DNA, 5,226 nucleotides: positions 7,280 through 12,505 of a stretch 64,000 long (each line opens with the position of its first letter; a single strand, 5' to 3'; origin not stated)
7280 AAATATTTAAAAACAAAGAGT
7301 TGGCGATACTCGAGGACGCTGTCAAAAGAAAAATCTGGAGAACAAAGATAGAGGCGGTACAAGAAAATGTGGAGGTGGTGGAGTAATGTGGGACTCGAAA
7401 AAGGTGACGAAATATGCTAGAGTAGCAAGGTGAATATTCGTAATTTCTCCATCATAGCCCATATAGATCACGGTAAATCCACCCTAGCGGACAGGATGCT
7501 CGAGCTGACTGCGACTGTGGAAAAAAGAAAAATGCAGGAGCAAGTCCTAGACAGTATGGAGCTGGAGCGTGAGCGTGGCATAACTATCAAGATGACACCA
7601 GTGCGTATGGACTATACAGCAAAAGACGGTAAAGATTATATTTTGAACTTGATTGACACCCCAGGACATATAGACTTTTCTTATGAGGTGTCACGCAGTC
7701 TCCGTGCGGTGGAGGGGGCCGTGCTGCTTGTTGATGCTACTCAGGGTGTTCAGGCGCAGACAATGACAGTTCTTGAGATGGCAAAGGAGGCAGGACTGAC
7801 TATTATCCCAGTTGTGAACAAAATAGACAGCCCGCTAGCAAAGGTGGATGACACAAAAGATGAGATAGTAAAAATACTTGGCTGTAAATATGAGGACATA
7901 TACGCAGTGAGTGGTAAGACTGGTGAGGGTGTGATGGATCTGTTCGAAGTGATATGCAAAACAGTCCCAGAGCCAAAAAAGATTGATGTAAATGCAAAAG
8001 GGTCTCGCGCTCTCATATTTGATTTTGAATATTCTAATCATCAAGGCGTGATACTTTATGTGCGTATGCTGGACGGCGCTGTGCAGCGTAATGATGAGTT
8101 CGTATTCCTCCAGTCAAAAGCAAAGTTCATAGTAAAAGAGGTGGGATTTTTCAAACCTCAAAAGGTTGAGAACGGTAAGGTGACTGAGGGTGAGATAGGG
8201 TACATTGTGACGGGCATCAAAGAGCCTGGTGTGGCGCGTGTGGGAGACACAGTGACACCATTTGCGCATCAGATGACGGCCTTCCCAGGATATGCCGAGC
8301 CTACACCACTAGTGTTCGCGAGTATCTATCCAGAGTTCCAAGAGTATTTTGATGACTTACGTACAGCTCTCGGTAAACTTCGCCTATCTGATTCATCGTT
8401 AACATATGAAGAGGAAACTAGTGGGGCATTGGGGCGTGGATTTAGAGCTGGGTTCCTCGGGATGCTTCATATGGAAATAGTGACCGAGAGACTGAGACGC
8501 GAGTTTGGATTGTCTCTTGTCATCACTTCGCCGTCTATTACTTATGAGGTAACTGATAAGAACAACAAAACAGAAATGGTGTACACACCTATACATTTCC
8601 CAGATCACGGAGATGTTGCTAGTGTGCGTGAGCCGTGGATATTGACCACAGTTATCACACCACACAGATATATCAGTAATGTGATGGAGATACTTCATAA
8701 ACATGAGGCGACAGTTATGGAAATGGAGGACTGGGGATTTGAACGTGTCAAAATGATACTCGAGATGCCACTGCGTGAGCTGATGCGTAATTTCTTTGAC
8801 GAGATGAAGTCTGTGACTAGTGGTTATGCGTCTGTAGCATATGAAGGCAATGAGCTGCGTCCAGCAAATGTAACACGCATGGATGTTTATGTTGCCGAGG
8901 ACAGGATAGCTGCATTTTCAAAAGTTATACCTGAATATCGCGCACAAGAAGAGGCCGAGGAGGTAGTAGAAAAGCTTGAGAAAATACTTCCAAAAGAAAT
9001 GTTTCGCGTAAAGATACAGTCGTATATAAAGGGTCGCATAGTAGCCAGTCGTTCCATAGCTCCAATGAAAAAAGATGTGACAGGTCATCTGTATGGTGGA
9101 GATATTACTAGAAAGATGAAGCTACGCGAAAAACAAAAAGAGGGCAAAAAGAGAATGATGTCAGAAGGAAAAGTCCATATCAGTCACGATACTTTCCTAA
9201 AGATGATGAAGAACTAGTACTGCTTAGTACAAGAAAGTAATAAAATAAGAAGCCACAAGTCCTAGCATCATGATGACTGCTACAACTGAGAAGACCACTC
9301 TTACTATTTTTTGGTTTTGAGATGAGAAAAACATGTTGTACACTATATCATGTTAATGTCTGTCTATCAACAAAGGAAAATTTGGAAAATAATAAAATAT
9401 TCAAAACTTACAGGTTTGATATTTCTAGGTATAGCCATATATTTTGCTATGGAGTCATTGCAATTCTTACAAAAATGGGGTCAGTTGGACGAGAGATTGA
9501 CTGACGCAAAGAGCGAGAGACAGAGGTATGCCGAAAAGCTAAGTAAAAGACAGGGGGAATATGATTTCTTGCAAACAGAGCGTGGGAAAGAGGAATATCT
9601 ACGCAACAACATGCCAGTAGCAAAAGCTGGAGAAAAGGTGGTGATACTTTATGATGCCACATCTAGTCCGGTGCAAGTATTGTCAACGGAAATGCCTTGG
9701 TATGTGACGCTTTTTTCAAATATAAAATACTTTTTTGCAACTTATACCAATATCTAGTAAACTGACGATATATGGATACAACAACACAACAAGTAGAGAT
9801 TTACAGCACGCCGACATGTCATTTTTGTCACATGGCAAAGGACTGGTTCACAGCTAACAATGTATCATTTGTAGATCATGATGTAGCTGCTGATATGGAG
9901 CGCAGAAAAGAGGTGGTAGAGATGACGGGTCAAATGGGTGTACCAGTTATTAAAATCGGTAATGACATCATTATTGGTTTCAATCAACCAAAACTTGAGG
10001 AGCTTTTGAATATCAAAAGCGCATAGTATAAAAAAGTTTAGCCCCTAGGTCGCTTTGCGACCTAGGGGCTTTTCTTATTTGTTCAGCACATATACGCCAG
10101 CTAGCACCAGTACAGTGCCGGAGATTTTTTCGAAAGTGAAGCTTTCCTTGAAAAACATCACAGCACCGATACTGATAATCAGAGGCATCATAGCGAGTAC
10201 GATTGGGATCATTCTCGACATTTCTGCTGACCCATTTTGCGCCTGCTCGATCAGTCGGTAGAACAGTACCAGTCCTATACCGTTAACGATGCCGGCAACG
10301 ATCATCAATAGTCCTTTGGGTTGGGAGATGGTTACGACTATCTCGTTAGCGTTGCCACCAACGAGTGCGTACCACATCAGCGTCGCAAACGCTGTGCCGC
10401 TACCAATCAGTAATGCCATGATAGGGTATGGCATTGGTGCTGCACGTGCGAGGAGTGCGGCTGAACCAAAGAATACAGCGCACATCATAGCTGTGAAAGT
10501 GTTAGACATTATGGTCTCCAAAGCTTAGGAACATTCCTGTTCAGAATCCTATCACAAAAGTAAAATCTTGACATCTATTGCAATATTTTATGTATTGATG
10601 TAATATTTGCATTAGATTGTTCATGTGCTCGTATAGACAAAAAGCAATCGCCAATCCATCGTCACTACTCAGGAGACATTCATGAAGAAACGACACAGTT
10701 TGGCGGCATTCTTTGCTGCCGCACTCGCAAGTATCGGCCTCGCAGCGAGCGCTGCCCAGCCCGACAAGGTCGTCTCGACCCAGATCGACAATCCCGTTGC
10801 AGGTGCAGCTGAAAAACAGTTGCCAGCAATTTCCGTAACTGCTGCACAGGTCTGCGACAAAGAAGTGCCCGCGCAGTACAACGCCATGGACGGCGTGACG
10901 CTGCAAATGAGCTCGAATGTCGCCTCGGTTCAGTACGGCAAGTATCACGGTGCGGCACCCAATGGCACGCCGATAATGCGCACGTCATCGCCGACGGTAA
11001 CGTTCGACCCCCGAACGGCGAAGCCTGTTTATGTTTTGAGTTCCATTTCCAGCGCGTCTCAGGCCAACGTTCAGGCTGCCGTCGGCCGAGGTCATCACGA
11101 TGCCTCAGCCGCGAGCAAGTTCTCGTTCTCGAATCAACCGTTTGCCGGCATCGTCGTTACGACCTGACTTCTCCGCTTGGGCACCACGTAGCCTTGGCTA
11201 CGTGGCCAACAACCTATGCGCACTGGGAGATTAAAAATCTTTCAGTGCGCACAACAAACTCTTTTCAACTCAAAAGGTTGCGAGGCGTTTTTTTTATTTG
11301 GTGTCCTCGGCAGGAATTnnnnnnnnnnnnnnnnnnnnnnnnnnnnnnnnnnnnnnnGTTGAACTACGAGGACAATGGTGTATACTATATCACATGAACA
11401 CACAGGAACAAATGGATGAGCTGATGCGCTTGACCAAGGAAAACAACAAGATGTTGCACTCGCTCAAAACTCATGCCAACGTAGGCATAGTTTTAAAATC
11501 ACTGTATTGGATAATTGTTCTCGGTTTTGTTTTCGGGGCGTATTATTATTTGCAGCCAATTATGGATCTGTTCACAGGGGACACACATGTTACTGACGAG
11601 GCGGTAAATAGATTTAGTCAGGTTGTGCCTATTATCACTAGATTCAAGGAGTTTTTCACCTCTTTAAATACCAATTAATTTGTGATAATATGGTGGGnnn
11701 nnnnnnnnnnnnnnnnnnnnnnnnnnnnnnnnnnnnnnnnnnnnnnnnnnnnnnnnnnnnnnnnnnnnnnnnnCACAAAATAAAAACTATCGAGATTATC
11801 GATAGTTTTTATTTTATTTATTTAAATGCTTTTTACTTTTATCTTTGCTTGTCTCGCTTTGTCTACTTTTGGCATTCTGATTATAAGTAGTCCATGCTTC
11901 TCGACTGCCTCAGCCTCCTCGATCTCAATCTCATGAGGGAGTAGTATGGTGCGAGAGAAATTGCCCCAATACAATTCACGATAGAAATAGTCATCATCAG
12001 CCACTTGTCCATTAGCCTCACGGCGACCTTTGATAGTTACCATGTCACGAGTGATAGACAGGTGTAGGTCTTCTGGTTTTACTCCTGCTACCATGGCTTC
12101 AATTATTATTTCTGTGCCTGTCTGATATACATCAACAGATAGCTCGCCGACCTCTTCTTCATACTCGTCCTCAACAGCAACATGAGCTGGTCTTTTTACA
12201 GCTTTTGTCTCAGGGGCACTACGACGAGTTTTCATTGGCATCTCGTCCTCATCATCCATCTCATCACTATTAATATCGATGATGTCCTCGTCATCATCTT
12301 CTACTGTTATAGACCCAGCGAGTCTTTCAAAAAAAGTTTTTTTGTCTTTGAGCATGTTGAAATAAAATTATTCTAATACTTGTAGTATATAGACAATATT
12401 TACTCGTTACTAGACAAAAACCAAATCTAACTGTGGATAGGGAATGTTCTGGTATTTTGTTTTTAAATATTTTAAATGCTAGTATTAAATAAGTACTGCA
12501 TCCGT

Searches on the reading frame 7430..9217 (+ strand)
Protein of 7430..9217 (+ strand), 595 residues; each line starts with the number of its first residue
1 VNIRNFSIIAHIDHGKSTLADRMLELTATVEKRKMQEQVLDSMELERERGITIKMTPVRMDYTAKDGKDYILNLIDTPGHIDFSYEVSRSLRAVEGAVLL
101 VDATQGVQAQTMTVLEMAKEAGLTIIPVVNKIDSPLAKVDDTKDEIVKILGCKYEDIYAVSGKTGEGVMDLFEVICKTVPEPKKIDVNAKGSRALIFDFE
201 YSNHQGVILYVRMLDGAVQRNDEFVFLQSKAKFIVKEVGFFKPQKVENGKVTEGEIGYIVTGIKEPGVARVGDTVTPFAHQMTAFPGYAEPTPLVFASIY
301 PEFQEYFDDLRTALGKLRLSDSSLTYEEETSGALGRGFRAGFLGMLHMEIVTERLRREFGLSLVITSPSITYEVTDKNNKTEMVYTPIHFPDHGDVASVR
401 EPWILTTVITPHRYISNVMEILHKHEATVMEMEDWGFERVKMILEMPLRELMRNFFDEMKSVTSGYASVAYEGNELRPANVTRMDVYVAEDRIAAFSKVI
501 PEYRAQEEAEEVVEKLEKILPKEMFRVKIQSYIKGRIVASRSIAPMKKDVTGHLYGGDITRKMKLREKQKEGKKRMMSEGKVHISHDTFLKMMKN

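Call 78: search_protein_families(library=pfam, proteins=[window:7430-9217:+], max_evalue=0.001)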
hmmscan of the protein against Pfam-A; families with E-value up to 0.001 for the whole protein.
window:7430-9217:+ (595 aa): 6 families
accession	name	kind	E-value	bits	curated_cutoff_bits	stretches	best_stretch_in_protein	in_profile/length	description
PF00009.33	GTP_EFTU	-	2.8e-54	184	26.5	1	2-180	2-187/188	Elongation factor Tu GTP binding domain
PF06421.17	LepA_C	-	2.4e-32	111.7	29.7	1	489-594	2-107/107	GTP-binding protein LepA C-terminus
PF00679.30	EFG_C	-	2.2e-14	53.7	27.9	1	399-480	2-82/89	Elongation factor G C-terminus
PF14492.12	EFG_III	-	2.3e-06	28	27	1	291-365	2-73/75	Elongation Factor G, domain III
PF01926.29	MMR_HSR1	-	2.5e-05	24.8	21.9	1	14-131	10-113/113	50S ribosome-binding GTPase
PF03144.31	GTP_EFTU_D2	-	4.3e-05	24.3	30.3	1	206-276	1-73/73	Elongation factor Tu domain 2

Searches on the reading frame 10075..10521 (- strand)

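Call 78: search_protein_families(library=pfam, proteins=[window:10075-10521:-], max_evalue=0.001)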
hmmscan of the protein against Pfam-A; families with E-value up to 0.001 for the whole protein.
window:10075-10521:- (148 aa): 1 family
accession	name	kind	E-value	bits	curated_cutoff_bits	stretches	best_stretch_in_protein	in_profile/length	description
PF00892.27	EamA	-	1.6e-07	32.1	28.2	1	9-147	5-134/135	EamA-like transporter family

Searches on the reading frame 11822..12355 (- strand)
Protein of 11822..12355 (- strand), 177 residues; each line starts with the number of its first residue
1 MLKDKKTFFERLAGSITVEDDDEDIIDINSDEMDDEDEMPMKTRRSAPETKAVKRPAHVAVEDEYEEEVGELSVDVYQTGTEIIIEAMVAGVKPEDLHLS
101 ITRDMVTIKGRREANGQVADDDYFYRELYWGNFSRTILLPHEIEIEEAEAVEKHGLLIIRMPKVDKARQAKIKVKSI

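Call 78: search_protein_families(library=pfam, proteins=[window:11822-12355:-], max_evalue=0.001)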
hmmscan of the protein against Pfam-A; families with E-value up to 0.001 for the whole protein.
window:11822-12355:- (177 aa): 2 families
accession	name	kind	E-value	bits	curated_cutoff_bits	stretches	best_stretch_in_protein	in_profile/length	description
PF00011.27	HSP20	-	1.3e-14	54.6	20.8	1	78-172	4-97/102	Hsp20/alpha crystallin family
PF17886.7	ArsA_HSP20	-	0.00077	19.4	22.5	0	73-160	17-62/63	HSP20-like domain found in ArsA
